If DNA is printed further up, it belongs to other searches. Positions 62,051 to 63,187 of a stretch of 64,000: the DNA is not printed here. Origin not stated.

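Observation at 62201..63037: Stf0-like sulfotransferase expressed from a dedicated strong phage promoter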

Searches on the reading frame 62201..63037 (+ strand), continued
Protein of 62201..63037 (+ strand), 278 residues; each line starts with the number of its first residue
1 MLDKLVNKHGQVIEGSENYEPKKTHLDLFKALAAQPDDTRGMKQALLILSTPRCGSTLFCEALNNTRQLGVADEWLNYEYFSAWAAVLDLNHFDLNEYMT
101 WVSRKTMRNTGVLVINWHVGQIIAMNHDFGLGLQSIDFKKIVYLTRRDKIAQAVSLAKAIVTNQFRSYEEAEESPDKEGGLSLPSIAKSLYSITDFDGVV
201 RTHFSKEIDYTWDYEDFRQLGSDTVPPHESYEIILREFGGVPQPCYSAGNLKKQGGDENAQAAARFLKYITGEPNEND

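Call 20: find_encoding_contigs(protein=P0078, flank=8000, max_places=2)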
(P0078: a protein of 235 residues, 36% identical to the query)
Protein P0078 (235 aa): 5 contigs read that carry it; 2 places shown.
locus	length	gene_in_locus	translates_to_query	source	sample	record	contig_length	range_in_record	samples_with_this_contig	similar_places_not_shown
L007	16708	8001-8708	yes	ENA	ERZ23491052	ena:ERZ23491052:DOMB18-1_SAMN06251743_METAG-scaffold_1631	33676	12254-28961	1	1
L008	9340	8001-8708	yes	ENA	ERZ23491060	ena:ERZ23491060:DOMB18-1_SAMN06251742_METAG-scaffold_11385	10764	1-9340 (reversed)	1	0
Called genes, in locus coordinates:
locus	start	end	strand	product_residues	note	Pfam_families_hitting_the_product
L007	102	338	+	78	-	-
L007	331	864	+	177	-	PF05014:Nuc_deoxyrib_tr (weak)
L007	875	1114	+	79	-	-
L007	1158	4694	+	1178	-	PF00317:Ribonuc_red_lgN (weak), PF21995:RNR-II_ins_dom (weak), PF02867:Ribonuc_red_lgC, PF05203:Hom_end_hint (faint), PF14623:Vint (faint), PF14890:Intein_splicing (faint), PF14528:LAGLIDADG_3 (faint), PF02867:Ribonuc_red_lgC, +1 more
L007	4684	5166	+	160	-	PF00383:dCMP_cyt_deam_1, PF14437:MafB19-deam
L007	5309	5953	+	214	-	PF02511:Thy1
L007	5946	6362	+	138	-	-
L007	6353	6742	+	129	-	-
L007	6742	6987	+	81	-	-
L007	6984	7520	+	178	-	PF05063:MT-A70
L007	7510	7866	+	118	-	-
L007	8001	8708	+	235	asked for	PF09037:Sulphotransf (weak)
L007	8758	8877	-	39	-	-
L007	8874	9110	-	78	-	-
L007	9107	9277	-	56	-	-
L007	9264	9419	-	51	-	-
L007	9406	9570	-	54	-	-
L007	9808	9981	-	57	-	-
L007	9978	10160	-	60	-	-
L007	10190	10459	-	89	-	-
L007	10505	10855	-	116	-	-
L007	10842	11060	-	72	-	-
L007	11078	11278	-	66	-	-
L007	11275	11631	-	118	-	-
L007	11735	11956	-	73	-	-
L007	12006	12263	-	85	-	-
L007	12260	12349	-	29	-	-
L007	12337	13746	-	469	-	-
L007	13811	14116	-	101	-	-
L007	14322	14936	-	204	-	-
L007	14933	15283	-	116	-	-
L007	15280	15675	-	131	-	-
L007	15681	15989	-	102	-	-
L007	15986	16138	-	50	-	-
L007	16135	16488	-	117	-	-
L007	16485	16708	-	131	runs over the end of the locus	-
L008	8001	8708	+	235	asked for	PF09037:Sulphotransf (weak)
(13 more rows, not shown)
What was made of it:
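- In locus L007, where the neighbours differ, the gene sits after RNR, dCMP deaminase, ThyX and an MT-A70 methylase (call 20).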

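Call 31: predict_structure(alignment_id=A1)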
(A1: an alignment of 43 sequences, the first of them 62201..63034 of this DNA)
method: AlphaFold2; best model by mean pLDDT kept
length: 278 residues; sequences in the alignment: 43
mean_pLDDT: 94.8   pTM: 0.91
mean pLDDT of the five models: 94.8, 94.5, 93.8, 93.7, 93.5
residues with pLDDT >= 90: 245; 70-90: 29; 50-70: 4; < 50: 0
segments of 3 or more residues with pLDDT < 50: none
pLDDT, mean of each block of 10 residues (from residue 1): 83 85 96 96 98 98 98 96 96 95 97 98 93 94 98 97 93 88 97 98 98 98 97 98 97 91 97 82
secondary structure, 60 per line:
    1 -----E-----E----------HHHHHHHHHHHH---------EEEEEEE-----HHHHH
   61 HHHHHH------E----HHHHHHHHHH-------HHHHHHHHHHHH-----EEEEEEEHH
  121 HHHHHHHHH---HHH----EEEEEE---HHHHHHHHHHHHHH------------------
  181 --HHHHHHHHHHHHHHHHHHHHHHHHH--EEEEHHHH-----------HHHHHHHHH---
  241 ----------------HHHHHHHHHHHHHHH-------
elements in order: H23-34 E44-50 H56-66 H78-87 H95-106 E112-118 H119-129 E140-145 H149-162 H183-207 E210-213 H214-217 H229-237 H257-271
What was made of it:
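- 62201..63037 (+): Stf0-family sulfotransferase CDS, 278 aa. AlphaFold2 model with pLDDT 94.8 (call 31).
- On Stf0 sulfotransferase family (Pfam PF09037): The AlphaFold2 model has pLDDT 94.8 (call 31).
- The AlphaFold2 model has pLDDT 94.8 and pTM 0.91 (call 31).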

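Call 34: search_protein_families(library=pfam, proteins=[L001:10824-11864:+, L001:11861-12334:+, L001:12331-12552:+, L001:13276-13623:+, L001:14074-14868:+], max_evalue=0.1)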
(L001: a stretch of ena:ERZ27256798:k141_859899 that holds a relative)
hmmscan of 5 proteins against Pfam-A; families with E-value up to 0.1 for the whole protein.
L001:10824-11864:+ (346 aa): 0 families

L001:11861-12334:+ (157 aa): 4 families
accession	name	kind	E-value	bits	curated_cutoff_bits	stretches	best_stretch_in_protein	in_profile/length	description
PF00583.31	Acetyltransf_1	-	1.1e-07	32.6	20.7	1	30-105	22-97/116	Acetyltransferase (GNAT) family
PF13508.13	Acetyltransf_7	-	1.3e-07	32.3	27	1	42-104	4-63/84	Acetyltransferase (GNAT) domain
PF14542.12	Acetyltransf_CG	-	6.1e-06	26.7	30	1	54-101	11-59/80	GCN5-related N-acetyl-transferase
PF13673.13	Acetyltransf_10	-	7.3e-05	23.2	23.6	1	25-107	15-92/128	Acetyltransferase (GNAT) domain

L001:12331-12552:+ (73 aa): 0 families

L001:13276-13623:+ (115 aa): 2 families
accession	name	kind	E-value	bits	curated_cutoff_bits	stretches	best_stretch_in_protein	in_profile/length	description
PF10571.15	UPF0547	-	7.3e-05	23.2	29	1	3-13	14-24/26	Uncharacterised protein family UPF0547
PF14952.11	zf-tcix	-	0.051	13.6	31.2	1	3-20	10-27/42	Putative treble-clef, zinc-finger, Zn-binding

L001:14074-14868:+ (264 aa): 3 families
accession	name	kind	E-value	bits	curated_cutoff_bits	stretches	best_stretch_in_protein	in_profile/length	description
PF09834.14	DUF2061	-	1.7e-06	28.8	23.1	1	204-255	1-52/52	Predicted membrane protein (DUF2061)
PF15891.11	Nuc_deoxyri_tr2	-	6.9e-06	26.8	30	1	10-126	5-103/105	Nucleoside 2-deoxyribosyltransferase like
PF05014.21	Nuc_deoxyrib_tr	-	2e-05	25.1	28.8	1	21-130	12-102/117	Nucleoside 2-deoxyribosyltransferase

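Call 35: fold_search(model_id=the predicted structure, library=pdb)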
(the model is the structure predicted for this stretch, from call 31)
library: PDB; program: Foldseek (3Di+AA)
matches with E <= 10: 933; with E <= 0.001: 8
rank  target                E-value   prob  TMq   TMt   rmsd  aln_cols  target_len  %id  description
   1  1tex_D                2.2e-07  1.00  0.55  0.61   8.0       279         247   17  Mycobacterium smegmatis Stf0 Sulfotransferase with Trehalose (released 2004-07-20)
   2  1tex_B                5.0e-06  1.00  0.57  0.65   7.3       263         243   18  Mycobacterium smegmatis Stf0 Sulfotransferase with Trehalose (released 2004-07-20)
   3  1tex_C                1.1e-05  1.00  0.58  0.65   7.7       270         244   17  Mycobacterium smegmatis Stf0 Sulfotransferase with Trehalose (released 2004-07-20)
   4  1tex_A                1.5e-05  1.00  0.56  0.64   7.8       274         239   20  Mycobacterium smegmatis Stf0 Sulfotransferase with Trehalose (released 2004-07-20)
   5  1fml_A                2.9e-04  0.97  0.32  0.27  13.1       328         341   13  CRYSTAL STRUCTURE OF RETINOL DEHYDRATASE IN A COMPLEX WITH RETINOL AND PAP (released 2001-05-02)
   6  1x8j_A                3.3e-04  0.97  0.33  0.28  13.6       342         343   13  Crystal structure of retinol dehydratase in complex with androsterone and inactive cofactor PAP (released 2005-02-08)
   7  1x8l_A                4.0e-04  0.96  0.31  0.27  13.5       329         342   13  Crystal structure of retinol dehydratase in complex with all-trans-4-oxoretinol and inactive cofactor PAP (released 2005-02-08)
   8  4jvn_A                9.4e-04  0.99  0.36  0.34  12.8       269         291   13  Crystal structure of human estrogen sulfotransferase (SULT1E1) in complex with inactive cofactor PAP and metabolite of (released 2013-09-04)
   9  2qp3                  1.1e-03  0.98  0.38  0.40  12.0       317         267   12  Identification and Characterization of Two Amino Acids Critical for the Substrate Inhibition of SULT2A1 (released 2008-07-29)
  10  1q20                  1.1e-03  0.97  0.36  0.34  13.8       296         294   14  Crystal Structure of human cholesterol sulfotransferase (SULT2B1b) in the presence of PAP and pregnenolone (released 2003-11-11)
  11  4w5h                  1.6e-03  0.99  0.33  0.42   7.9       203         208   13  New structural conformations of adenylate kinase from Streptococcus pneumoniae D39 (released 2014-11-26)
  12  3asz_B                1.8e-03  0.95  0.31  0.40  14.5       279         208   12  CMP-complex structure of uridine kinase from Thermus thermophilus HB8 (released 2011-06-01)
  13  6frk_x                2.2e-03  0.33  0.20  0.16  29.2       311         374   11  Structure of a prehandover mammalian ribosomal SRP and SRP receptor targeting complex (released 2018-03-28)
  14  22ga_B                2.2e-03  0.30  0.19  0.17  18.2       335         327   11  Crystal structure of sorghum sulfotransferase LGS1 reveals sulfation-assisted BC-ring formation in strigolactone biosy (released 2026-02-04)
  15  4jvl_A                2.3e-03  0.97  0.36  0.35  12.8       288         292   12  Crystal structure of human estrogen sulfotransferase (SULT1E1) in complex with inactive cofactor PAP and estradiol (E2 (released 2013-09-04)
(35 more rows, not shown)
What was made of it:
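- On Stf0 sulfotransferase family (Pfam PF09037): Foldseek's top four hits are all 1TEX chains (call 35).
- Foldseek's best PDB hit is 1TEX (call 35).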

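Call 37: fold_search(model_id=the predicted structure, library=viral)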
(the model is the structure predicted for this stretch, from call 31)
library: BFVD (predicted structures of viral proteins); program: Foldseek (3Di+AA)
matches with E <= 10: 729; with E <= 0.001: 7
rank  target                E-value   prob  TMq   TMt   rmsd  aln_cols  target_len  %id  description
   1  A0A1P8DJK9            1.1e-06  1.00  0.57  0.68   5.0       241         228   15  (no name in the UniProt tables at hand)
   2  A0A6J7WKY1            1.0e-05  1.00  0.46  0.57   6.6       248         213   14  Uncharacterized protein [uncultured Caudovirales phage]
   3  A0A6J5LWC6            1.6e-05  1.00  0.38  0.45   8.2       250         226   16  Uncharacterized protein [uncultured Caudovirales phage]
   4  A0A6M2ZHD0            6.8e-05  1.00  0.36  0.35  11.4       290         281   14  Sulfotransferase [Synechococcus phage S-SCSM1]
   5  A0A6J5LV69            1.2e-04  1.00  0.43  0.34   7.2       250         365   15  Uncharacterized protein [uncultured Caudovirales phage]
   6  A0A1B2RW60            7.3e-04  0.99  0.35  0.33   8.7       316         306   14  Sulfotransferase domain-containing protein [Lymphocystis disease virus 3]
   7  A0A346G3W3            8.7e-04  0.97  0.34  0.35  12.8       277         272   13  (no name in the UniProt tables at hand)
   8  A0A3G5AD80            1.3e-03  0.99  0.35  0.40   9.2       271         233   12  Sulfotransferase domain-containing protein [Hyperionvirus sp.]
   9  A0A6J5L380            1.8e-03  1.00  0.40  0.57   6.8       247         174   15  Uncharacterized protein [uncultured Caudovirales phage]
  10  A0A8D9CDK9            1.9e-03  0.97  0.38  0.40  10.6       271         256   11  Sulfotransferase domain-containing protein [uncultured marine phage]
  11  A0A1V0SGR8            2.1e-03  0.99  0.43  0.14   9.8       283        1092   12  Glycosyltransferase family 25 [Hokovirus HKV1]
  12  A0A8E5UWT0            4.5e-03  0.96  0.39  0.42   9.7       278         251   11  (no name in the UniProt tables at hand)
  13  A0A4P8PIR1            4.8e-03  0.44  0.27  0.25  15.2       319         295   10  ORF4 [White sturgeon adenovirus 1]
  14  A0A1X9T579            5.1e-03  0.87  0.34  0.29  11.7       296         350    9  Sulfotransferase domain-containing protein [Ranid herpesvirus 3]
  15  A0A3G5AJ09            5.4e-03  0.96  0.39  0.44   8.0       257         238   12  Putative O-linked N-acetylglucosamine transferase, SPINDLY family [Satyrvirus sp.]
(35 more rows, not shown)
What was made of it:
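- Closest known: Sulfotransferases already reported in phages and viruses. Same: They appear as structural matches in BFVD (call 37).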

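Call 38: search_protein_families(library=phrogs, proteins=[L001:10824-11864:+, L001:11861-12334:+, L001:14074-14868:+], max_evalue=0.01)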
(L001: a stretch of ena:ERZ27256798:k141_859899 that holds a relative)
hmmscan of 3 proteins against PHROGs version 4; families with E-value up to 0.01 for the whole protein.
L001:10824-11864:+ (346 aa): 0 families

L001:11861-12334:+ (157 aa): 4 families
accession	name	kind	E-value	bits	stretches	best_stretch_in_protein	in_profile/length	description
phrog_3810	-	other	6.1e-06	27.3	1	5-106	25-125/155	acetyltransferase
phrog_1249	-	other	1.3e-05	26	1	24-139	38-155/180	acetyltransferase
phrog_21214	-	other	0.003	18.6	1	40-92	52-100/129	acetyltransferase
phrog_8663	-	unknown function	0.0066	16.5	1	54-98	208-251/314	-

L001:14074-14868:+ (264 aa): 1 family
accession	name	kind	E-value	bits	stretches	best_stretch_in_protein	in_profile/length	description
phrog_7995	-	DNA, RNA and nucleotide metabolism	0.0036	17.6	1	84-166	90-174/336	nucleoside deoxyribosyltransferase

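Call 46: find_encoding_contigs(protein=P0089, flank=8000, max_places=1)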
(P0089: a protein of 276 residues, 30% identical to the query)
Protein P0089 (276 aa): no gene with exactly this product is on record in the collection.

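Call 47: find_encoding_contigs(protein=P0029, flank=8000, max_places=2)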
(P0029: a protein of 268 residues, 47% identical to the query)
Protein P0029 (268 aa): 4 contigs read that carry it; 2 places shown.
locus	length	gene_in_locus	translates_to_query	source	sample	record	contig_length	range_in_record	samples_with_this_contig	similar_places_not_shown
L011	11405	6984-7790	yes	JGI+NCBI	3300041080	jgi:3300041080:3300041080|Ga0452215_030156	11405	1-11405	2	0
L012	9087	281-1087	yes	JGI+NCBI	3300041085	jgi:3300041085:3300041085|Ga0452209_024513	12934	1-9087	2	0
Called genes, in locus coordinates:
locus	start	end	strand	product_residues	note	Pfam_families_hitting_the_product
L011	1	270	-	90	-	?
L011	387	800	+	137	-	-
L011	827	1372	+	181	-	-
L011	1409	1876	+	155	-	-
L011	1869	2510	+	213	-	PF06941:NT5C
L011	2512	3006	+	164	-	-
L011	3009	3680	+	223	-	-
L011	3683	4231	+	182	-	-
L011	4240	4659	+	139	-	-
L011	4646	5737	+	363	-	PF14743:DNA_ligase_OB_2 (weak)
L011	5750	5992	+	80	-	-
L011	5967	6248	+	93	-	-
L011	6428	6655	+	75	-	-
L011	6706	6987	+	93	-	-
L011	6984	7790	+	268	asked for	PF09037:Sulphotransf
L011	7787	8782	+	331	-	-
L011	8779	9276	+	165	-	PF00583:Acetyltransf_1 (weak)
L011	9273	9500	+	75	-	-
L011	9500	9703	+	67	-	-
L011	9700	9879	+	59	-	-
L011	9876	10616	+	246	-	PF01555:N6_N4_Mtase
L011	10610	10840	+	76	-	-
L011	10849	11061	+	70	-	-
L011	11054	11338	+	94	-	-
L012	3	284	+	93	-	?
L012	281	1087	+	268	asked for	PF09037:Sulphotransf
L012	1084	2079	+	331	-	-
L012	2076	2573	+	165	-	PF00583:Acetyltransf_1 (weak)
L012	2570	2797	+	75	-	-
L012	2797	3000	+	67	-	-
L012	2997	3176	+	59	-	-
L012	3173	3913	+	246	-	PF01555:N6_N4_Mtase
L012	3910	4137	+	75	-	-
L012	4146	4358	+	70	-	-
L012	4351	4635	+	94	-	-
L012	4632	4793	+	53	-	-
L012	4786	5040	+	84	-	PF23835:DUF7205 (weak)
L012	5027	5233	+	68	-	PF09723:Zn_ribbon_8 (weak)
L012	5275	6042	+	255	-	PF09834:DUF2061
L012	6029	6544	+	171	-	PF00383:dCMP_cyt_deam_1, PF14437:MafB19-deam (weak)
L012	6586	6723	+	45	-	-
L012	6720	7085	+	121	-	-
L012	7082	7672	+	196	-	-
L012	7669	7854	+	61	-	-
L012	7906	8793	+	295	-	PF04389:Peptidase_M28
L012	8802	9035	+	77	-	-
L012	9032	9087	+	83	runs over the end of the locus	-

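Call 48: find_homologous_proteins(query=L001:10824-11861:+, max_evalue=0.001)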
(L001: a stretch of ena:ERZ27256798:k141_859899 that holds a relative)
Query L001:10824-11861:+ (346 aa): 128 proteins with E <= 0.001 among 1140 candidates; the best 120 are listed.
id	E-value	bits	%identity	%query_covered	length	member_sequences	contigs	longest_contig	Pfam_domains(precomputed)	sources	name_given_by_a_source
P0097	4.7e-210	716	85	100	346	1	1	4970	-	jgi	-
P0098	1.3e-204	698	84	100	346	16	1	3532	-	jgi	-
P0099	4.1e-203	693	82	100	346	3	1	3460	-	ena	-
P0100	1.4e-200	684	82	100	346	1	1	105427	-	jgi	jgi:hypothetical protein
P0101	5.4e-184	630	85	88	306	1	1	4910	-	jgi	-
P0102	5.8e-166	570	70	100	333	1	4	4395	-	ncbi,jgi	ncbi:MAG: hypothetical protein ACYTFQ_27970 [Planctomycetota bacterium]|jgi:hypothetical protein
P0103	2.2e-165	569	70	100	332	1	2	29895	PF12705.14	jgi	jgi:hypothetical protein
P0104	7.0e-157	541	67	100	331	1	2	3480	-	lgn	-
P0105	2.3e-156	539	68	100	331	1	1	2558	-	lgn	-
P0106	7.8e-156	537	66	100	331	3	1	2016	-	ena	-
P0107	1.6e-155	536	67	100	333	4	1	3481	-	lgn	-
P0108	6.3e-155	534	65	100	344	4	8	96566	-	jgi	jgi:hypothetical protein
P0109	3.6e-153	528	64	100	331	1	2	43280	-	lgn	-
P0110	3.9e-153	528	66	100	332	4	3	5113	-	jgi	jgi:hypothetical protein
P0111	1.8e-152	526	65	100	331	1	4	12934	-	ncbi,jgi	ncbi:MAG: hypothetical protein ACYSWO_27700 [Planctomycetota bacterium]|jgi:hypothetical protein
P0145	1.7e-125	437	55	100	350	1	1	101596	-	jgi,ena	-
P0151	6.3e-120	419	54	100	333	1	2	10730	PF12705.14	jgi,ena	-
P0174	2.0e-99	351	52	98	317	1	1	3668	PF12705.14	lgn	-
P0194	3.8e-77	278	44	91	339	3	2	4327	PF12705.14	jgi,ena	-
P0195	6.9e-72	261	45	90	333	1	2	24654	PF12705.14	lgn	-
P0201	1.3e-63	234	40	99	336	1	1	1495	PF12705.14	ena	-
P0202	3.4e-62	229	40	92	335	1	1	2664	PF12705.14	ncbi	-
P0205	8.4e-61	224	43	90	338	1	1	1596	PF12705.14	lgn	-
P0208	8.2e-57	211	42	90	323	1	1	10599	PF12705.14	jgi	-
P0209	3.1e-56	209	39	91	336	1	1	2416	PF12705.14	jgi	jgi:hypothetical protein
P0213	3.6e-54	202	42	90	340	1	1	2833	PF12705.14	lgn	-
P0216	3.2e-52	196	37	90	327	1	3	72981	PF12705.14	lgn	-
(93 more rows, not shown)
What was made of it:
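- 63024..64000 (+): Downstream gene whose start overlaps the sulfotransferase stop. It encodes a 346-aa PD-(D/E)XK nuclease and runs past the window end to about 64064. Twelve of its listed homologues carry PF12705 PDDEXK_1 (call 48).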
